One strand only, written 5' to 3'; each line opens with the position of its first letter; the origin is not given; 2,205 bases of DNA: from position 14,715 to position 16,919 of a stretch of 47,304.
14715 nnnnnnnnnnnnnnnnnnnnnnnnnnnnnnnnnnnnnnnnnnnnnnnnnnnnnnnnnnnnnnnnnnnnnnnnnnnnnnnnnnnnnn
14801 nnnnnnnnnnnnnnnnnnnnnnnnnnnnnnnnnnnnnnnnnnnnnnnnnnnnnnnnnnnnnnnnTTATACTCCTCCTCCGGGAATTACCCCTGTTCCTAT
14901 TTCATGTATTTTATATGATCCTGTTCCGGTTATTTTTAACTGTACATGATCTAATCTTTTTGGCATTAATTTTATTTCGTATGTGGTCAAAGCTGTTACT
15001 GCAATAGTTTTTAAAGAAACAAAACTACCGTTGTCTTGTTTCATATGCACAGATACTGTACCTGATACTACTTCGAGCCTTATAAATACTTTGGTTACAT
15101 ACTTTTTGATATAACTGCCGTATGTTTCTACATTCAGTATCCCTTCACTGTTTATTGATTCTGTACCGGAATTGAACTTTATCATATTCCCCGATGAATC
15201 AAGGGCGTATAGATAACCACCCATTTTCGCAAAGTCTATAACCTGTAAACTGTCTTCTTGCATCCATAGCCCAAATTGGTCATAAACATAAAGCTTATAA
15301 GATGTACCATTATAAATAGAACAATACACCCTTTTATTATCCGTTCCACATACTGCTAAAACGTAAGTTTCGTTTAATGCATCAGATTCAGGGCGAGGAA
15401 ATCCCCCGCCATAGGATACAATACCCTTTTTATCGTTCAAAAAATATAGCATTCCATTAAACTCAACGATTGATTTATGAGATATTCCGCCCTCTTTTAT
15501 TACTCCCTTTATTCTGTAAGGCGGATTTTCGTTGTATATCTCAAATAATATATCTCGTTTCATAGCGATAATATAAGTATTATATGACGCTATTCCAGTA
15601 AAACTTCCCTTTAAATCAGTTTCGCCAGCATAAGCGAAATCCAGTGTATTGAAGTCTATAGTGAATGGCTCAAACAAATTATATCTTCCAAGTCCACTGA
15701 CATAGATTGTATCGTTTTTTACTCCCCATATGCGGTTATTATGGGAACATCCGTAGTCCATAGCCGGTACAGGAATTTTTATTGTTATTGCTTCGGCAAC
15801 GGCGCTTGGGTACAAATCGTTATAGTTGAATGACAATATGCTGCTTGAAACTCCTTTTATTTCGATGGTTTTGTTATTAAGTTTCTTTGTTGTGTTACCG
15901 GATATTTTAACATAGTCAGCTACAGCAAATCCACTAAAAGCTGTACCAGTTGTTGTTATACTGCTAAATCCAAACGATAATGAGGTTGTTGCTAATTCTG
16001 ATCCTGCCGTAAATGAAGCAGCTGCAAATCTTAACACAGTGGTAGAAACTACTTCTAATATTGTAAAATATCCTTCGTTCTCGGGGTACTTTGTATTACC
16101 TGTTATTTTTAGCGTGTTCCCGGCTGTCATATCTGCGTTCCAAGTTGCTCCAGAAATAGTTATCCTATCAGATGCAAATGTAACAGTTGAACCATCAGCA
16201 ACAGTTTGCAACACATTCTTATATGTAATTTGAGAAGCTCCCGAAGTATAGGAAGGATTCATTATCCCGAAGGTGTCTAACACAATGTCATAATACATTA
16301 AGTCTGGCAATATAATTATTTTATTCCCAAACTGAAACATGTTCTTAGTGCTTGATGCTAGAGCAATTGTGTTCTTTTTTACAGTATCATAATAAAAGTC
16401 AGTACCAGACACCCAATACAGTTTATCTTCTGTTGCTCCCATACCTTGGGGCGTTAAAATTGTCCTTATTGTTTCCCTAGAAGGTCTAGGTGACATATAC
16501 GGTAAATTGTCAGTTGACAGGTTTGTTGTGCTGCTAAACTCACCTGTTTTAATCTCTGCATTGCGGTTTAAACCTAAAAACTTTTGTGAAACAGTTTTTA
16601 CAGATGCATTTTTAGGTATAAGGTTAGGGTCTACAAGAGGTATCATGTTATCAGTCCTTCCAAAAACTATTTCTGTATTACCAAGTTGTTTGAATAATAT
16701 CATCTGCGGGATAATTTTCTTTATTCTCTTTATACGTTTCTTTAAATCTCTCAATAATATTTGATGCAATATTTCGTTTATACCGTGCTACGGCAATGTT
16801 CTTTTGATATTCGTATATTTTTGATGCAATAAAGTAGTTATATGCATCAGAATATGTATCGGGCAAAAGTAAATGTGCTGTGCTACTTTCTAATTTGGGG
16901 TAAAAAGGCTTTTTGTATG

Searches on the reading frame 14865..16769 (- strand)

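Call 5: search_protein_families(library=phrogs, proteins=[window:14865-16769:-], max_evalue=0.01)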
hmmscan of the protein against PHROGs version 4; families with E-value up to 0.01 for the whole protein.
window:14865-16769:- (634 aa): 1 family
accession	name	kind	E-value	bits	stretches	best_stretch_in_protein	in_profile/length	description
phrog_511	-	head and packaging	2.1e-16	60.4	1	328-624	555-849/862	internal virion protein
